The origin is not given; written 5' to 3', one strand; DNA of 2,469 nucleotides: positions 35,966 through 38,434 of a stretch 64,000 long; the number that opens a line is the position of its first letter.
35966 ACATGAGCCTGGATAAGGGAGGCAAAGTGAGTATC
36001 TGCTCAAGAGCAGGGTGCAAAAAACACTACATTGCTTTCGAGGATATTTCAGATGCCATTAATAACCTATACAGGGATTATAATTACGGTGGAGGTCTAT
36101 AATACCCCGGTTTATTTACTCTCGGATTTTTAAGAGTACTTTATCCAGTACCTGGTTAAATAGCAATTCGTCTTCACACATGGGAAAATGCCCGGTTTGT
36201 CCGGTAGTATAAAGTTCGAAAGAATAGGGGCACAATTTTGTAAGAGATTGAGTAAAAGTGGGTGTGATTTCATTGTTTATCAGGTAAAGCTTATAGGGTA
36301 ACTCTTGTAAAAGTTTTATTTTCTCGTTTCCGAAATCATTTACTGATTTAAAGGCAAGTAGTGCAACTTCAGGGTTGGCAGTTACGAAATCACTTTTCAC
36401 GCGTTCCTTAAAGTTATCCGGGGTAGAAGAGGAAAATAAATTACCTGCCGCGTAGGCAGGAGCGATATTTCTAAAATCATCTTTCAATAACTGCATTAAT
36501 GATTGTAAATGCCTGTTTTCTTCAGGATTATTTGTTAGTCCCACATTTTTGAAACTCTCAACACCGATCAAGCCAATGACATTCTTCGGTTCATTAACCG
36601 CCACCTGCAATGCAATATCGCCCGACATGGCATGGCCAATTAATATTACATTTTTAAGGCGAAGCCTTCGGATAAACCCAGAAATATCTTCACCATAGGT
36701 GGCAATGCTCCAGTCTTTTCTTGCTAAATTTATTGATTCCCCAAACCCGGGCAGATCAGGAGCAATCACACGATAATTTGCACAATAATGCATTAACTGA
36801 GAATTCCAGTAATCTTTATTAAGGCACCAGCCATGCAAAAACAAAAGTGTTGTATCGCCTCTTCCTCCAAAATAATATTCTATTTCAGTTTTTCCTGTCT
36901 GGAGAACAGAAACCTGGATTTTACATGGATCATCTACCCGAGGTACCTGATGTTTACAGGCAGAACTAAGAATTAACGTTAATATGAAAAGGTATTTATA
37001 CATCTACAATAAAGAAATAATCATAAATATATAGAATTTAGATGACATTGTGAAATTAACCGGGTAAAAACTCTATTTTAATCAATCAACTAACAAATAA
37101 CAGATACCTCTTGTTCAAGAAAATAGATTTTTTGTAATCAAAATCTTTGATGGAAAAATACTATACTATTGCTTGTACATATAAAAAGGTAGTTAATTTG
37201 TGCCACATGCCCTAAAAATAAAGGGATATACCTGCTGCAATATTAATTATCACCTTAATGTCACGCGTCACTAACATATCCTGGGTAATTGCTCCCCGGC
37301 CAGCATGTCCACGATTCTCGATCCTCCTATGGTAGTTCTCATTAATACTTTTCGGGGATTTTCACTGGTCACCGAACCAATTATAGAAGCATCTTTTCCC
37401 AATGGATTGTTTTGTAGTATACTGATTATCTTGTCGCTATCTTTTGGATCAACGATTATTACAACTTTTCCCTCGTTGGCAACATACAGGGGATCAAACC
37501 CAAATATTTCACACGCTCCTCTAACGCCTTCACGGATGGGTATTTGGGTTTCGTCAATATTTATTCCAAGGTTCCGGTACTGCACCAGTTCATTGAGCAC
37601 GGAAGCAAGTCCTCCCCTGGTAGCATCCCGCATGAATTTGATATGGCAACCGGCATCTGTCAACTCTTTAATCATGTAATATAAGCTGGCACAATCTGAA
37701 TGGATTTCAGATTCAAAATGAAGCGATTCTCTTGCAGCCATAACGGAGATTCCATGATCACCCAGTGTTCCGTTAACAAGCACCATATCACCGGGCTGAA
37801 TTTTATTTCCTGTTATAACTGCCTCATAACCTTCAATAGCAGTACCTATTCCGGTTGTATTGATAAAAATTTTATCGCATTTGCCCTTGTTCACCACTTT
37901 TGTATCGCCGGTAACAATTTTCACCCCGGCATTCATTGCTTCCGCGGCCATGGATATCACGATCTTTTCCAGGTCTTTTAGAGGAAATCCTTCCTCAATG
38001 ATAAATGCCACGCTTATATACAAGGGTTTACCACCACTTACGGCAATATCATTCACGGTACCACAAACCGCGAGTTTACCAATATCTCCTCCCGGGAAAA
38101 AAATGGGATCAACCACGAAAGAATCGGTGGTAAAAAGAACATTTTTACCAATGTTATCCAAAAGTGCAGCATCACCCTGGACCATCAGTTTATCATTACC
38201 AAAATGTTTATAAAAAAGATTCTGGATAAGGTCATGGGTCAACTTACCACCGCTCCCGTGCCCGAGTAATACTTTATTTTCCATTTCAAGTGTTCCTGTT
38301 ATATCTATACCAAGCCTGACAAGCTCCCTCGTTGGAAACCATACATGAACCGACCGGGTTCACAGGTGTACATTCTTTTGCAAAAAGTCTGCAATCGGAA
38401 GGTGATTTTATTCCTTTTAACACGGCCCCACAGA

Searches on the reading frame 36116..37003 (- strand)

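Call 36: search_protein_families(library=pfam, proteins=[window:36116-37003:-])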
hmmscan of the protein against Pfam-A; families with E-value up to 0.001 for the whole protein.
window:36116-37003:- (295 aa): 3 families
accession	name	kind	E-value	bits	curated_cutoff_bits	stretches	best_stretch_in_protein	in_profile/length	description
PF00561.26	Abhydrolase_1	-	2.3e-18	67.2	25.8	1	52-181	2-128/245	alpha/beta hydrolase fold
PF12697.13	Abhydrolase_6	-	2.2e-12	48.6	26.3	1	53-274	1-206/217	Alpha/beta hydrolase family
PF12146.15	Hydrolase_4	-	1.5e-07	31.4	27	1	75-213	30-154/239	Serine aminopeptidase, S33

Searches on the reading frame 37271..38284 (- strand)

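Call 36: search_protein_families(library=pfam, proteins=[window:37271-38284:-])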
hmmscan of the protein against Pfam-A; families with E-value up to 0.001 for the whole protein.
window:37271-38284:- (337 aa): 2 families
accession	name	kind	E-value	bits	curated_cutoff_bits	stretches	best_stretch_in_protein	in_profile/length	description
PF02769.27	AIRS_C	-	4.7e-27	95.5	23.1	1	163-309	1-149/156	AIR synthase related protein, C-terminal domain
PF00586.29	AIRS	-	4.9e-23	82.1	24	1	37-148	2-111/112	AIR synthase related protein, N-terminal domain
